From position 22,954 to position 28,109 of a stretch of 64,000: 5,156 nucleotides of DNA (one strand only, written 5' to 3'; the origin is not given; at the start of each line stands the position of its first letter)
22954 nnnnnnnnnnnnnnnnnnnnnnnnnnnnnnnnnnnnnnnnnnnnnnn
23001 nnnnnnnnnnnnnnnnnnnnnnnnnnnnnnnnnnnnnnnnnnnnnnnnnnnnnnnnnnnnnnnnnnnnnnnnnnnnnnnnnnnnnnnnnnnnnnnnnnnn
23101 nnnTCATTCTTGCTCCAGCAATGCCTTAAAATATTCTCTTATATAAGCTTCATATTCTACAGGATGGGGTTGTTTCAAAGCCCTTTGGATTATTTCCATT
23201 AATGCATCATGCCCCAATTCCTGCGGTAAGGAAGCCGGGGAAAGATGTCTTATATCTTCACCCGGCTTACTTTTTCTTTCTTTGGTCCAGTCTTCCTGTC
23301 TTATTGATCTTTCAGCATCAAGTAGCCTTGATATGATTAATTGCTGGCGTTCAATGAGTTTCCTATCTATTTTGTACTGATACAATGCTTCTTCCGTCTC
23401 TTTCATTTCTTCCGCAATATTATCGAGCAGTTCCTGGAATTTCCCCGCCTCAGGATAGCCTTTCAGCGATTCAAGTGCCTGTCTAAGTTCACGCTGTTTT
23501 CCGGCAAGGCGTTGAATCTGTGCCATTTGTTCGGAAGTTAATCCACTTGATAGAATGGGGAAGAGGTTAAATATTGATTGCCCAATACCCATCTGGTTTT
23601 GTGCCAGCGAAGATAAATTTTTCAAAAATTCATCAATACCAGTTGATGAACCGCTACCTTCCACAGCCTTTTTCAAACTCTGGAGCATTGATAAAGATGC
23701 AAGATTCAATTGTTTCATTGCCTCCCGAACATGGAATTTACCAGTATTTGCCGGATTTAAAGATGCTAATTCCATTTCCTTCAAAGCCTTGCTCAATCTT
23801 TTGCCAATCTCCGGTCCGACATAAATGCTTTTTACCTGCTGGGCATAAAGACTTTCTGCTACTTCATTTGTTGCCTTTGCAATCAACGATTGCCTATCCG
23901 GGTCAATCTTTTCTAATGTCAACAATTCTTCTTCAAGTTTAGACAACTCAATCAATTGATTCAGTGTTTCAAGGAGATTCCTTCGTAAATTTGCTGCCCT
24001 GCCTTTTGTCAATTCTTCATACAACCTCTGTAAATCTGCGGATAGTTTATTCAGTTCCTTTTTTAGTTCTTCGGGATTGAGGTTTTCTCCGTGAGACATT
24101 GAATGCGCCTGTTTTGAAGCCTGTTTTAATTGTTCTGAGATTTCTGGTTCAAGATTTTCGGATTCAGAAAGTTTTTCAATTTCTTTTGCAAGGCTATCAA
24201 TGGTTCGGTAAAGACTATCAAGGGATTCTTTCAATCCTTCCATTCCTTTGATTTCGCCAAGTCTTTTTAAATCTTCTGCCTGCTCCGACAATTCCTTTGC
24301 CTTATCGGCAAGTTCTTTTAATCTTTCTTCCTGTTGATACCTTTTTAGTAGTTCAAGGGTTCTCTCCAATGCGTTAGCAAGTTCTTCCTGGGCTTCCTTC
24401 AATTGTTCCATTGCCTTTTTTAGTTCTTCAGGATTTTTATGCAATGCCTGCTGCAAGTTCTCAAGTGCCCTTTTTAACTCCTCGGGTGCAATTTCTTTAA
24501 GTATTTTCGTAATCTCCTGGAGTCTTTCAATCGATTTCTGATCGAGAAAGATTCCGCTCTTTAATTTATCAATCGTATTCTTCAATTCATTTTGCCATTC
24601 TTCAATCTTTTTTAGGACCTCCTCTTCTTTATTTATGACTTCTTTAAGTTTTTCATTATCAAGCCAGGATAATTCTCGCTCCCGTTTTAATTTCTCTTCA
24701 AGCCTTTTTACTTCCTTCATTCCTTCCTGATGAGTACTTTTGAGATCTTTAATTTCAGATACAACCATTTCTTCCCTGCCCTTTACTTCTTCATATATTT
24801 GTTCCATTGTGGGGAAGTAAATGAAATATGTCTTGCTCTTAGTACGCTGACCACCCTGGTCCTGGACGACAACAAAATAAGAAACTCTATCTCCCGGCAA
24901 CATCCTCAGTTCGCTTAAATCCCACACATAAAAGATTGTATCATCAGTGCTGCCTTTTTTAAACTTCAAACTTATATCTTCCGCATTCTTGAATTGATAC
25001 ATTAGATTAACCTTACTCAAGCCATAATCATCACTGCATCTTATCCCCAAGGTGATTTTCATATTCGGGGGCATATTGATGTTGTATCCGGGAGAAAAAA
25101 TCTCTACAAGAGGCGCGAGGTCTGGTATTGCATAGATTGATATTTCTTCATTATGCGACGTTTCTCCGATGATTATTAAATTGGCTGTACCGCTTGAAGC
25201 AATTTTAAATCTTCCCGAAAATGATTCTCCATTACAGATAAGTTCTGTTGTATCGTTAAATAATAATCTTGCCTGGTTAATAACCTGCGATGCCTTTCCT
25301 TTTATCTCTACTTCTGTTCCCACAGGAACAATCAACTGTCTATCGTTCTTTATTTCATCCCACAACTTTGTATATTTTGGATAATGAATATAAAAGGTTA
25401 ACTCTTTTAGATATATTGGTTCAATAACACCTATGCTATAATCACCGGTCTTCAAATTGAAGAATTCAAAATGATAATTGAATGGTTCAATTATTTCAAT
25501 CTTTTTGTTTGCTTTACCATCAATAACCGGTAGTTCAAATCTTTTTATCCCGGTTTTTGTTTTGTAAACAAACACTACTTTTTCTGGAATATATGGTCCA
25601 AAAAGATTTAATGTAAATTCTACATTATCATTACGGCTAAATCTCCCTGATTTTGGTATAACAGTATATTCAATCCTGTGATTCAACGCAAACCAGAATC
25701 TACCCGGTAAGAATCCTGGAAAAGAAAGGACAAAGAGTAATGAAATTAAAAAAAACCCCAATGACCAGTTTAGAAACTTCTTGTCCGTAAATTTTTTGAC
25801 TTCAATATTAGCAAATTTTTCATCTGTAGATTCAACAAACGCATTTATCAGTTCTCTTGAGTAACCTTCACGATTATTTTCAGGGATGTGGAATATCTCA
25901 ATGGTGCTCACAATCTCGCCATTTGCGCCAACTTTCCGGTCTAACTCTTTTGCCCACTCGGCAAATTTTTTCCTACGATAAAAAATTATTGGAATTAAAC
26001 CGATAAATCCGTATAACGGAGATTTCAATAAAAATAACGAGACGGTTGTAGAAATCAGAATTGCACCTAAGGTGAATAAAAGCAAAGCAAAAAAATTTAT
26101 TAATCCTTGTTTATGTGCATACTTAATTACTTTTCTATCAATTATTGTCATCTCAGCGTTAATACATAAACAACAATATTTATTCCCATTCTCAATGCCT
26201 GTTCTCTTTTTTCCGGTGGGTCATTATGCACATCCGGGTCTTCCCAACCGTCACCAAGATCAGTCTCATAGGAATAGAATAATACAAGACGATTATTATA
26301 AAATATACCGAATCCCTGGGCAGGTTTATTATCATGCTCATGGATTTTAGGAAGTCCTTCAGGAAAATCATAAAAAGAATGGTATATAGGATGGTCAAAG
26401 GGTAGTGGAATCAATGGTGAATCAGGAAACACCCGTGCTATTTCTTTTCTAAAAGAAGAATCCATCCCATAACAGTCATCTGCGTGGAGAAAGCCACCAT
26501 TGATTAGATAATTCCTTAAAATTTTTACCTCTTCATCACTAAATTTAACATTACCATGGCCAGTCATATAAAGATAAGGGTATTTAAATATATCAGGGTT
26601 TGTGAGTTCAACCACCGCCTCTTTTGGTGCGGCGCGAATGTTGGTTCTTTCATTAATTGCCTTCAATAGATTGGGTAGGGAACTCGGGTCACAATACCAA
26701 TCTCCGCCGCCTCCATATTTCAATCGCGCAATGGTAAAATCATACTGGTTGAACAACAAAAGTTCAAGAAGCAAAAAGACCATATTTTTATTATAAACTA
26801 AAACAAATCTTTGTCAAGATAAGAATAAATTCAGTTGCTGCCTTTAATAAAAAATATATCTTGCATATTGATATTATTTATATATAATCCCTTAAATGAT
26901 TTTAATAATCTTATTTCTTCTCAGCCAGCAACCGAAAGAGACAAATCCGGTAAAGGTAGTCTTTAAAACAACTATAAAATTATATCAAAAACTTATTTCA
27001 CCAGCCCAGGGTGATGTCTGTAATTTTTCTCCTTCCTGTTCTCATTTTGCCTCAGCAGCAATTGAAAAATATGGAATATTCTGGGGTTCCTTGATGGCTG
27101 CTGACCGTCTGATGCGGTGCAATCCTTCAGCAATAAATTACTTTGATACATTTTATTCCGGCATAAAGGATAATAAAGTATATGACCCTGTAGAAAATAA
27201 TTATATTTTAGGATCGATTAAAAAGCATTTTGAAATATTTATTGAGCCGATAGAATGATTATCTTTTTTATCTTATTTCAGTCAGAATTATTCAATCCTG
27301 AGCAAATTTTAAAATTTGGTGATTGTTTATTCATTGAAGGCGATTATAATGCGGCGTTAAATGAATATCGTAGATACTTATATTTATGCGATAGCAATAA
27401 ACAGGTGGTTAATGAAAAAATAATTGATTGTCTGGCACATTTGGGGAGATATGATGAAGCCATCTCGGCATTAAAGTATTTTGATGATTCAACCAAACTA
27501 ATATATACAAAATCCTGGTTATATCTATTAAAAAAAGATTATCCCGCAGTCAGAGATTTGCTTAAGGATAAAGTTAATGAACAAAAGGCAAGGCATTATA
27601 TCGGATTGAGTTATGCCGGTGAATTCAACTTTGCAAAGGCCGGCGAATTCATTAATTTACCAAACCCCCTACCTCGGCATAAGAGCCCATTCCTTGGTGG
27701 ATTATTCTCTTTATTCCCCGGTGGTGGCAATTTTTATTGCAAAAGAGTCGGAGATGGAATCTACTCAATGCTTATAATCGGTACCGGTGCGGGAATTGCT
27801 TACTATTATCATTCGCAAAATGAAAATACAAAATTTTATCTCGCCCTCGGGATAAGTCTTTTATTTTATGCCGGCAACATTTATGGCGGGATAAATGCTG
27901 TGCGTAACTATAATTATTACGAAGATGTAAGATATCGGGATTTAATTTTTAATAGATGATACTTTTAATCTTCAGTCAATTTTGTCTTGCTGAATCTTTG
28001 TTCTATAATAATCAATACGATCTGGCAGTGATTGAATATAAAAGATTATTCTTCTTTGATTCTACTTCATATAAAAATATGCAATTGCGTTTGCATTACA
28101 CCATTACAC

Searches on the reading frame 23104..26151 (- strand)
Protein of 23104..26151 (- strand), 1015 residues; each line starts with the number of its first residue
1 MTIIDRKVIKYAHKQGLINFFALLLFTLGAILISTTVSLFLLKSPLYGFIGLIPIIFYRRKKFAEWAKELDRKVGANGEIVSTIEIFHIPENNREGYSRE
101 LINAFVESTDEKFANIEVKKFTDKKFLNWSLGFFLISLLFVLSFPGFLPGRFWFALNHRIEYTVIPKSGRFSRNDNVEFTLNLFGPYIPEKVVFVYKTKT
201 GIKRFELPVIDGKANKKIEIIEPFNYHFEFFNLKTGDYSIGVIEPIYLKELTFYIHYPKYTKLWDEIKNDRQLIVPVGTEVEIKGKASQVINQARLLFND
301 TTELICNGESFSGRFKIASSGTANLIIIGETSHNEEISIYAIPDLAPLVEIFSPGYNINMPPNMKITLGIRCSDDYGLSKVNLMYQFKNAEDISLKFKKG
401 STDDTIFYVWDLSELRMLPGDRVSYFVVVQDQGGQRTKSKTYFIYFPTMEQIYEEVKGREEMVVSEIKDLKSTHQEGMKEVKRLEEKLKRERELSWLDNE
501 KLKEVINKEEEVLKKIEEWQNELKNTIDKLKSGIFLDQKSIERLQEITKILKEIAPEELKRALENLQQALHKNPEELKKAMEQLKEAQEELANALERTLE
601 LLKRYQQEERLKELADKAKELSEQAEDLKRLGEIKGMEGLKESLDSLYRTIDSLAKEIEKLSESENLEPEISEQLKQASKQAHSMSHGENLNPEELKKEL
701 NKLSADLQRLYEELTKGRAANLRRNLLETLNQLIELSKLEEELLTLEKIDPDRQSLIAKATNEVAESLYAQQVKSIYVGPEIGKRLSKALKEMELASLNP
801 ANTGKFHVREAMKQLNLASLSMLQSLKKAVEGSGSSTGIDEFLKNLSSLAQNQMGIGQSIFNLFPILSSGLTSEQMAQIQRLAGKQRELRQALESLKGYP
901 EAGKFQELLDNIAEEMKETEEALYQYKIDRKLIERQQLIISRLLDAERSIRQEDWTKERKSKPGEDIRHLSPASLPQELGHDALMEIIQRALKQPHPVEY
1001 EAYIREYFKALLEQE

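Call 10: search_protein_families(library=pfam, proteins=[window:23104-26151:-], max_evalue=0.001)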
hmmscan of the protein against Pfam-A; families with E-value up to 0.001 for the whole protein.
window:23104-26151:- (1015 aa): 0 families

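Call 37: search_protein_families(library=ncbifam, proteins=[window:23104-26151:-], max_evalue=0.001)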
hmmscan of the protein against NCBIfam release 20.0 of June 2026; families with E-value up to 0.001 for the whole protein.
window:23104-26151:- (1015 aa): 1 family
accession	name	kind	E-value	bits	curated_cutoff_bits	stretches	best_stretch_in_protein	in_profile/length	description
TIGR00996.1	Mtu_fam_mce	paralog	7.4e-05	22.1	140.5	1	544-663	136-251/291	MCE family protein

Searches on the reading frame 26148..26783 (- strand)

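Call 10: search_protein_families(library=pfam, proteins=[window:26148-26783:-], max_evalue=0.001)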
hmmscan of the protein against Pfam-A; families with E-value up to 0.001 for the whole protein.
window:26148-26783:- (211 aa): 1 family
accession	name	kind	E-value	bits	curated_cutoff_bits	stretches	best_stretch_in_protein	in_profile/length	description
PF13709.12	DUF4159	-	3.9e-77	258.8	25.9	1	17-208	1-202/202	Domain of unknown function (DUF4159)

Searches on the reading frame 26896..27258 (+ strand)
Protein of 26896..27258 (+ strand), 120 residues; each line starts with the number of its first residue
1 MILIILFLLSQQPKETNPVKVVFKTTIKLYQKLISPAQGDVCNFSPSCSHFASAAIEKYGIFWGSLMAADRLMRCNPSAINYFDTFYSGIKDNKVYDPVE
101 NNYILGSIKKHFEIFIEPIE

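Call 10: search_protein_families(library=pfam, proteins=[window:26896-27258:+], max_evalue=0.001)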
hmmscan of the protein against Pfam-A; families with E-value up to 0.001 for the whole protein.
window:26896-27258:+ (120 aa): 1 family
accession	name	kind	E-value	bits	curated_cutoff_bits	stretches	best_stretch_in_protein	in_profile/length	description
PF01809.23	YidD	-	5.6e-21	74.5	27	1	22-80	3-61/67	Putative membrane protein insertion efficiency factor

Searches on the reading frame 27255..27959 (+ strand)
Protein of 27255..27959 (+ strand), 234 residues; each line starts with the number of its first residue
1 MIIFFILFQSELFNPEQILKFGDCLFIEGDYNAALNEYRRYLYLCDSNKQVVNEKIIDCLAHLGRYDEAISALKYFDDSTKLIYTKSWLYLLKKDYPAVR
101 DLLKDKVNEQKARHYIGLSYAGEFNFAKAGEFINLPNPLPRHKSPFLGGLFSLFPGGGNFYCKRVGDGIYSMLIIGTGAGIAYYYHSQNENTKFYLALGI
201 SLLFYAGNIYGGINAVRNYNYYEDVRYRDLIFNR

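Call 11: search_protein_families(library=pfam, proteins=[window:27255-27959:+], max_evalue=0.001)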
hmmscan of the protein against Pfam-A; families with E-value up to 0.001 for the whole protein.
window:27255-27959:+ (234 aa): 1 family
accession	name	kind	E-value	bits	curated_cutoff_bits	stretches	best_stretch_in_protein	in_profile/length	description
PF12895.13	ANAPC3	-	0.00057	20.6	27.2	1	9-74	17-80/82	Anaphase-promoting complex, cyclosome, subunit 3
